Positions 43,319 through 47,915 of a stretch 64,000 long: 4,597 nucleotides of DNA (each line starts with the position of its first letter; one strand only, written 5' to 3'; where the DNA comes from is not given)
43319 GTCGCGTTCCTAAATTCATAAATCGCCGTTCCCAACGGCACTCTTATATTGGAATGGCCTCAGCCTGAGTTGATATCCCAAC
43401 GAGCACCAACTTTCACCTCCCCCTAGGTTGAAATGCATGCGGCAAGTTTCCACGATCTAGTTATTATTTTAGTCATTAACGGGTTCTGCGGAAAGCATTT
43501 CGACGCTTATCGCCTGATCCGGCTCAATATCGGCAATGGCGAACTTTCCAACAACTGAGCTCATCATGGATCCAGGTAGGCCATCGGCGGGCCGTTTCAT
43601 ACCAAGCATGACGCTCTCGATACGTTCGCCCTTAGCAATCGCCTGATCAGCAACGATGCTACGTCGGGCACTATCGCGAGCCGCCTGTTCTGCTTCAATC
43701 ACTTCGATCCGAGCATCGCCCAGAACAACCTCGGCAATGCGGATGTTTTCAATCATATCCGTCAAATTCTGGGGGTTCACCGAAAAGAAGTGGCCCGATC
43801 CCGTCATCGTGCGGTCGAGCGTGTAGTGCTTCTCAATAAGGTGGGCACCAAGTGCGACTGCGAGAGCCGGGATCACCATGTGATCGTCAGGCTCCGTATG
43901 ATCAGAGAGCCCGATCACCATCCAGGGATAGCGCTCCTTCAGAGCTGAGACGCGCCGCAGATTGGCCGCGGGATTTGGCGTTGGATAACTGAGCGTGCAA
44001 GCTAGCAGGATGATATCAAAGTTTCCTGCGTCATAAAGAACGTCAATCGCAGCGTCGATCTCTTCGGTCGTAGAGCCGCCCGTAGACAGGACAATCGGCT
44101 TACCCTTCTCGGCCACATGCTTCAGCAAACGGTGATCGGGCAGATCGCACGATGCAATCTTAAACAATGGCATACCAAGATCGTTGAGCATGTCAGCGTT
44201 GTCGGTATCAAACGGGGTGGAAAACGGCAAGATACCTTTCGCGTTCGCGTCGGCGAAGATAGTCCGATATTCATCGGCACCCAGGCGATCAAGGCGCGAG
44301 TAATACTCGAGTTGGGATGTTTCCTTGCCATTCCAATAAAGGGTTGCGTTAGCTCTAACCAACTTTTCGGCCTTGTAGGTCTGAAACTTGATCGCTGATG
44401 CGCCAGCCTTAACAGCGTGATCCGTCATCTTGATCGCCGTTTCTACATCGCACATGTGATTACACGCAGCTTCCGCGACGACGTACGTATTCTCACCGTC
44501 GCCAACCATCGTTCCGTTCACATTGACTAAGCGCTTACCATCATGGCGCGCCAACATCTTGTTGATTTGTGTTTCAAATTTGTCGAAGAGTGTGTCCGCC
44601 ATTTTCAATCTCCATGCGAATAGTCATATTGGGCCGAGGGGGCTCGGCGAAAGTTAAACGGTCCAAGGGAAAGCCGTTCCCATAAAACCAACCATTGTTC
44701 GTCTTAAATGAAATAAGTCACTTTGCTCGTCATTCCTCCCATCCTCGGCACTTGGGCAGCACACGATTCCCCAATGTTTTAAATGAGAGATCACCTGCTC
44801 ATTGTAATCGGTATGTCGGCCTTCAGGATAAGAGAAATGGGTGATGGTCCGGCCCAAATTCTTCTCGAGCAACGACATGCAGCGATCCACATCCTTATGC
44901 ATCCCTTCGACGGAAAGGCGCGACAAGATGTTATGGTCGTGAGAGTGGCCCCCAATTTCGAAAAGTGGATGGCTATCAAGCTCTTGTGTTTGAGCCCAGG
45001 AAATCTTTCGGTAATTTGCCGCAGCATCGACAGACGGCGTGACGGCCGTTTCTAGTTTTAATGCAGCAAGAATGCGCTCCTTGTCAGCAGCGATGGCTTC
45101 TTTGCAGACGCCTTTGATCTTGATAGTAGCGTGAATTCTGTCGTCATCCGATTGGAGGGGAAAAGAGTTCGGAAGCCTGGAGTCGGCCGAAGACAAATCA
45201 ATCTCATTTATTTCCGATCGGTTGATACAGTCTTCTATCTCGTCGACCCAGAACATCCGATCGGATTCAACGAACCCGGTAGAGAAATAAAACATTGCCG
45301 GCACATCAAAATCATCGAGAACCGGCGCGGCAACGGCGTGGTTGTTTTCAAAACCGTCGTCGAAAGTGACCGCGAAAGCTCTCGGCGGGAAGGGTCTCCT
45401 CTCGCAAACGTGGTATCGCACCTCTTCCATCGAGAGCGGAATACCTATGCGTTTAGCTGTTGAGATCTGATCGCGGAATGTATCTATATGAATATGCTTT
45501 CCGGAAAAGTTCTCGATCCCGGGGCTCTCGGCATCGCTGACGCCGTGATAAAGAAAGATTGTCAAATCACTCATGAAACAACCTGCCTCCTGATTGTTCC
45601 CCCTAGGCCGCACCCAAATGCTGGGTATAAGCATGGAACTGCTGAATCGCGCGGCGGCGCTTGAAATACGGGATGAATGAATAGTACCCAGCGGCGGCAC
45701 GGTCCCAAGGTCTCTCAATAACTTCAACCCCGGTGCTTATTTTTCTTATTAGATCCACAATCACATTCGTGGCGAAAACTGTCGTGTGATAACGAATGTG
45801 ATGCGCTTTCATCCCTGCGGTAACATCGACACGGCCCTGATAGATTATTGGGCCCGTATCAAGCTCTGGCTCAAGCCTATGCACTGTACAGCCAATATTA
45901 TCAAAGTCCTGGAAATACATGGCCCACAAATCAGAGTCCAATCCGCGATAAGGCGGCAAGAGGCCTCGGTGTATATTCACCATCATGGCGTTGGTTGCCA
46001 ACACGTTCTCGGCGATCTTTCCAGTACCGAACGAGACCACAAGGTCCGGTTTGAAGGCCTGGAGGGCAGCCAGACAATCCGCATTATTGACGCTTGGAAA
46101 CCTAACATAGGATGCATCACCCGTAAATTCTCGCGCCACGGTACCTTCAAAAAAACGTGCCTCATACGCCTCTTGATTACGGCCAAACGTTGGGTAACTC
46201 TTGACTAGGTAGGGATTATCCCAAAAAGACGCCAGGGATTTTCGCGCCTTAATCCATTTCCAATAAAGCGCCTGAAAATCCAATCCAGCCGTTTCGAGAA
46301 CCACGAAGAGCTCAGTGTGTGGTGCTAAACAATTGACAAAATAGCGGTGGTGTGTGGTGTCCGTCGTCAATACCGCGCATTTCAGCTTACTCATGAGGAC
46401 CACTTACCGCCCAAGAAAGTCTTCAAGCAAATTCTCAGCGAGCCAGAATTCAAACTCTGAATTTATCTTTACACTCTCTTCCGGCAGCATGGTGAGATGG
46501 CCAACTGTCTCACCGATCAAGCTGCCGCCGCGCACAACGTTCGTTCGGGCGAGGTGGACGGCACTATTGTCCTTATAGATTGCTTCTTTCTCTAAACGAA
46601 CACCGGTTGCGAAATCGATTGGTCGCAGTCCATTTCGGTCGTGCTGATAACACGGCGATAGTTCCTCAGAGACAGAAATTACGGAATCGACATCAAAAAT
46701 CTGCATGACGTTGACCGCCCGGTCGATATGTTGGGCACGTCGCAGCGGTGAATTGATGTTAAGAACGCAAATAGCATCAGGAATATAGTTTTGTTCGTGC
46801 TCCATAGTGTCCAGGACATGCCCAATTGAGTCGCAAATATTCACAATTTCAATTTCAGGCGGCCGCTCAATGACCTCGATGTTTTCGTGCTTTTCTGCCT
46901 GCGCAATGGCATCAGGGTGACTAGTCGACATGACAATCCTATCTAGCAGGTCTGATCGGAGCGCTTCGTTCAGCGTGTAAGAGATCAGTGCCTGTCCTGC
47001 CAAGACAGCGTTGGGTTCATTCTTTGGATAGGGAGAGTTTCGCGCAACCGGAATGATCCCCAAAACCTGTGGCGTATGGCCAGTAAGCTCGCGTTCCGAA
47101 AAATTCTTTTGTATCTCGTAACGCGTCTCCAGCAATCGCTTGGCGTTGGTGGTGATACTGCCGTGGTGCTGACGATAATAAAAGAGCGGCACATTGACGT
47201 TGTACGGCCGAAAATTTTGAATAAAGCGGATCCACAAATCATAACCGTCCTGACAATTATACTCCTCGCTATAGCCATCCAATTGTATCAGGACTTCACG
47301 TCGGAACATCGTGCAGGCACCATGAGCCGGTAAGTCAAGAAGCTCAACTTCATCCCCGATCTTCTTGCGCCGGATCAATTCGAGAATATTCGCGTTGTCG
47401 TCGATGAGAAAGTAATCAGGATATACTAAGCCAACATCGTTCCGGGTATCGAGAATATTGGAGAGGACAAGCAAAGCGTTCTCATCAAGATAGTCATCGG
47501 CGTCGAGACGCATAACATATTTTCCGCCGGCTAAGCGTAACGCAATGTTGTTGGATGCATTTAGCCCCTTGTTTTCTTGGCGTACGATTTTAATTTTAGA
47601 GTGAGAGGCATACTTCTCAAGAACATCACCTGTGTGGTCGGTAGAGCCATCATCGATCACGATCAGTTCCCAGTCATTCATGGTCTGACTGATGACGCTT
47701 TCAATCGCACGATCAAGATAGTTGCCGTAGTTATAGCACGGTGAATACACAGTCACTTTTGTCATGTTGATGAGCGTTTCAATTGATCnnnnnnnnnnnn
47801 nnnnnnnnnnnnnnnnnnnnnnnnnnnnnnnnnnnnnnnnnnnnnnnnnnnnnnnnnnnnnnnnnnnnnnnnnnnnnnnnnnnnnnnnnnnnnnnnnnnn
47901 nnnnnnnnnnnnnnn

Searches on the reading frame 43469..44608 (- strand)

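Call 4: search_protein_families(library=pfam, proteins=[window:43469-44608:-], max_evalue=0.001)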
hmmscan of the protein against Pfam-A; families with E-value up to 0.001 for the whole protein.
window:43469-44608:- (379 aa): 2 families
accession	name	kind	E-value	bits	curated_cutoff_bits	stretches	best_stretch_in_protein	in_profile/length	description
PF03102.20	NeuB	-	6.8e-72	242.2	22.1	1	62-299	2-239/241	NeuB family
PF08666.17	SAF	-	4.2e-07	30.9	21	1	315-372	1-62/63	SAF domain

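Call 5: search_protein_families(library=ncbifam, proteins=[window:43469-44608:-], max_evalue=0.001)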
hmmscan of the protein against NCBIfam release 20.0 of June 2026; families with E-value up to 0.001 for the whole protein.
window:43469-44608:- (379 aa): 7 families
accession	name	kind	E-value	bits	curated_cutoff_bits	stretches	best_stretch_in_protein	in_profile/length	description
TIGR03569.1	NeuB_NnaB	equivalog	5.7e-89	298.4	399.65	1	41-367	1-329/329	N-acetylneuraminate synthase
TIGR03586.1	PseI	equivalog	7.6e-76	255.4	340.25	1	41-365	2-325/327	pseudaminic acid synthase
NF006421.0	PRK08673.1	subfamily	1.5e-05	24.4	335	1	22-292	77-329/338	3-deoxy-7-phosphoheptulonate synthase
TIGR01361.1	DAHP_synth_Bsub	equivalog_domain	6.5e-05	22.4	267.75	1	125-289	89-257/260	3-deoxy-7-phosphoheptulonate synthase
NF041229.1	BagF_FevY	exception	7.1e-05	22.1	700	1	68-202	95-231/340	phospho-2-dehydro-3-deoxyheptonate aldolase BagF/FevY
TIGR03170.1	flgA_cterm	equivalog_domain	0.00048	20.1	54.65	1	313-376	11-78/137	flagellar basal body P-ring formation chaperone FlgA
NF009239.0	PRK12595.1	equivalog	0.0009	18.3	279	0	23-202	102-259/360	bifunctional 3-deoxy-7-phosphoheptulonate synthase/chorismate mutase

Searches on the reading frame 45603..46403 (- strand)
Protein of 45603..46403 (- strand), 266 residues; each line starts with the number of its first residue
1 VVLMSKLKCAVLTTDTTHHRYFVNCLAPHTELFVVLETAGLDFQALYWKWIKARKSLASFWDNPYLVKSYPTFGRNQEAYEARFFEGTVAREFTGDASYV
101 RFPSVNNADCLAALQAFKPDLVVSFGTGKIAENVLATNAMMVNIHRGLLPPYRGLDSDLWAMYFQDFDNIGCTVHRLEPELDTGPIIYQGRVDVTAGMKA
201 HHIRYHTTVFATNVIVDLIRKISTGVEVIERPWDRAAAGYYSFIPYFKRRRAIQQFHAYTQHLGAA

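Call 4: search_protein_families(library=pfam, proteins=[window:45603-46403:-], max_evalue=0.001)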
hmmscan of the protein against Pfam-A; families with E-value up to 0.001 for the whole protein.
window:45603-46403:- (266 aa): 1 family
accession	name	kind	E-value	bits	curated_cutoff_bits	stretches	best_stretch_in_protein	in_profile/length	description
PF00551.24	Formyl_trans_N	-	4.1e-15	56.4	26.1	1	106-216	67-178/181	Formyl transferase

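Call 5: search_protein_families(library=ncbifam, proteins=[window:45603-46403:-], max_evalue=0.001)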
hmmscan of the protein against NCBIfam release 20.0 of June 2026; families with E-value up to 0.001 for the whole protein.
window:45603-46403:- (266 aa): 7 families
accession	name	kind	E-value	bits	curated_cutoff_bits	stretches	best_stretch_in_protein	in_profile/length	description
NF005414.0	PRK06988.1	equivalog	7.3e-13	48.2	316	1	100-242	59-201/311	formyltransferase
NF005998.1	PRK08125.1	equivalog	2.2e-12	46.2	777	1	73-241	30-198/649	bifunctional UDP-4-amino-4-deoxy-L-arabinose formyltransferase/UDP-glucuronic acid oxidase ArnA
TIGR00639.1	PurN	equivalog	2.5e-12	46.7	150.1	1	108-224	69-186/192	phosphoribosylglycinamide formyltransferase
TIGR00460.1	fmt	equivalog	1.3e-10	40.9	201.5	1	111-226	72-188/315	methionyl-tRNA formyltransferase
NF005755.0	PRK07579.1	equivalog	2e-07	31.1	238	1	119-203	66-148/245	dTDP-4-amino-4,6-dideoxyglucose formyltransferase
NF004684.0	PRK06027.1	subfamily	5.9e-06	26.2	223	1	109-202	156-250/286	formyltetrahydrofolate deformylase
TIGR00655.1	PurU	equivalog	1.8e-05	24.5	285.95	1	114-200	156-243/280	formyltetrahydrofolate deformylase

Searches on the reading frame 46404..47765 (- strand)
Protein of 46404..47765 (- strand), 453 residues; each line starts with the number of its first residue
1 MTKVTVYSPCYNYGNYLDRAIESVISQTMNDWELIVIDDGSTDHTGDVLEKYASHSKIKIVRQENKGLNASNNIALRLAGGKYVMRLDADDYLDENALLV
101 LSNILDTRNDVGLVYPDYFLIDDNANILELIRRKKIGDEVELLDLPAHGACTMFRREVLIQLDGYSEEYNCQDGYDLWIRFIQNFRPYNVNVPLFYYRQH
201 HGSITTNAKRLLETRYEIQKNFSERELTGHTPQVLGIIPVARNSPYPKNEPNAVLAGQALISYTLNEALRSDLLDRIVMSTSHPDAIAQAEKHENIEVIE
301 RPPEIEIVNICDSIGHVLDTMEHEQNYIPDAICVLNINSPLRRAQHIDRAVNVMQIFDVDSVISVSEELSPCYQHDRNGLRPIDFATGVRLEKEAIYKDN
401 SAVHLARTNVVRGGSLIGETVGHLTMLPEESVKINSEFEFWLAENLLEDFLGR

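Call 4: search_protein_families(library=pfam, proteins=[window:46404-47765:-], max_evalue=0.001)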
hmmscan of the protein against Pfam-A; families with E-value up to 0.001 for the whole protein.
window:46404-47765:- (453 aa): 5 families
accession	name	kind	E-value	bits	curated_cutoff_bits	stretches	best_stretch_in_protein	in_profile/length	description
PF00535.33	Glycos_transf_2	-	8.8e-31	107.5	23.3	1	6-161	2-166/168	Glycosyl transferase family 2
PF10111.15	Glyco_tranf_2_2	-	6.2e-11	42.7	27.3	1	26-205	24-223/276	Glycosyltransferase like family 2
PF13641.12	Glyco_tranf_2_3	-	3.1e-09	37.6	27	1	4-113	3-118/230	Glycosyltransferase like family 2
PF13704.12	Glyco_tranf_2_4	-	0.0002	22.2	27.5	1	33-94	21-85/98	Glycosyl transferase family 2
PF02348.25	CTP_transf_3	-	0.00031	21.1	22.6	1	254-354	20-114/217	Cytidylyltransferase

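Call 5: search_protein_families(library=ncbifam, proteins=[window:46404-47765:-], max_evalue=0.001)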
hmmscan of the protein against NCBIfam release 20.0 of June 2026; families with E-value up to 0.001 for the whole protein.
window:46404-47765:- (453 aa): 21 families
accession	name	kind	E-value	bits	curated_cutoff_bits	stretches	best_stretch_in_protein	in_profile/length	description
NF053739.1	GlytfEpsEBac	equivalog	8e-27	93.9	450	1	3-201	2-206/265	glycosyltransferase EpsE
NF047683.1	TeichurnBiosyTuaG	equivalog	3.3e-22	79.4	400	1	3-130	7-135/252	teichuronic acid biosynthesis protein TuaG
NF007482.0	PRK10073.1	equivalog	7.8e-22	77.7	423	1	2-101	6-106/334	glycosyltransferase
TIGR03937.1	PgaC_IcaA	equivalog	2.2e-19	69.7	422.3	1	3-114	46-159/407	poly-beta-1,6-N-acetyl-D-glucosamine synthase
NF050050.1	ProtGlycPglI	equivalog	2.2e-15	56.8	500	1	1-141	1-141/306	GalNAc(5)-diNAcBac-PP-undecaprenol beta-1,3-glucosyltransferase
NF041875.1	EPS_EpsD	equivalog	1.8e-13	50.6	370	1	6-92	3-91/325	exopolysaccharide biosynthesis glycosyltransferase EpsD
NF041394.1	GtaseAglG_Halo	equivalog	1.5e-11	44.1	440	1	13-168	15-177/304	glucosyl-dolichyl phosphate glucuronosyltransferase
NF007453.0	PRK10018.1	equivalog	5.5e-11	42.6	382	1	4-104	8-110/280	colanic acid biosynthesis glycosyltransferase WcaA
TIGR04017.1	WcaA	equivalog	1.6e-10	41.1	495.75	1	4-115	7-120/279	colanic acid biosynthesis glycosyltransferase WcaA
NF038299.1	EPS_HpsN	equivalog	1.9e-10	40.2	425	1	3-115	2-116/317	hormogonium polysaccharide biosynthesis glycosyltransferase HpsN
NF038302.1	EPS_HpsE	equivalog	5.3e-10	38.8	300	1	3-96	2-102/307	hormogonium polysaccharide biosynthesis glycosyltransferase HpsE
TIGR04009.1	wcaE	equivalog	2.2e-08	33.7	369.2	1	28-184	30-181/248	colanic acid biosynthesis glycosyltransferase WcaE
TIGR03111.1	glyc2_xrt_Gpos1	hypoth_equivalog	4e-08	32.5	363.95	1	3-111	50-162/439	TIGR03111 family XrtG-associated glycosyltransferase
TIGR04283.1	glyco_like_mftF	equivalog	1.4e-07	31.4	182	1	9-180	6-168/221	TIGR04283 family arsenosugar biosynthesis glycosyltransferase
TIGR03965.1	mycofact_glyco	equivalog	8.7e-07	28.1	280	1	3-101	75-175/467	mycofactocin biosynthesis glycosyltransferase MftF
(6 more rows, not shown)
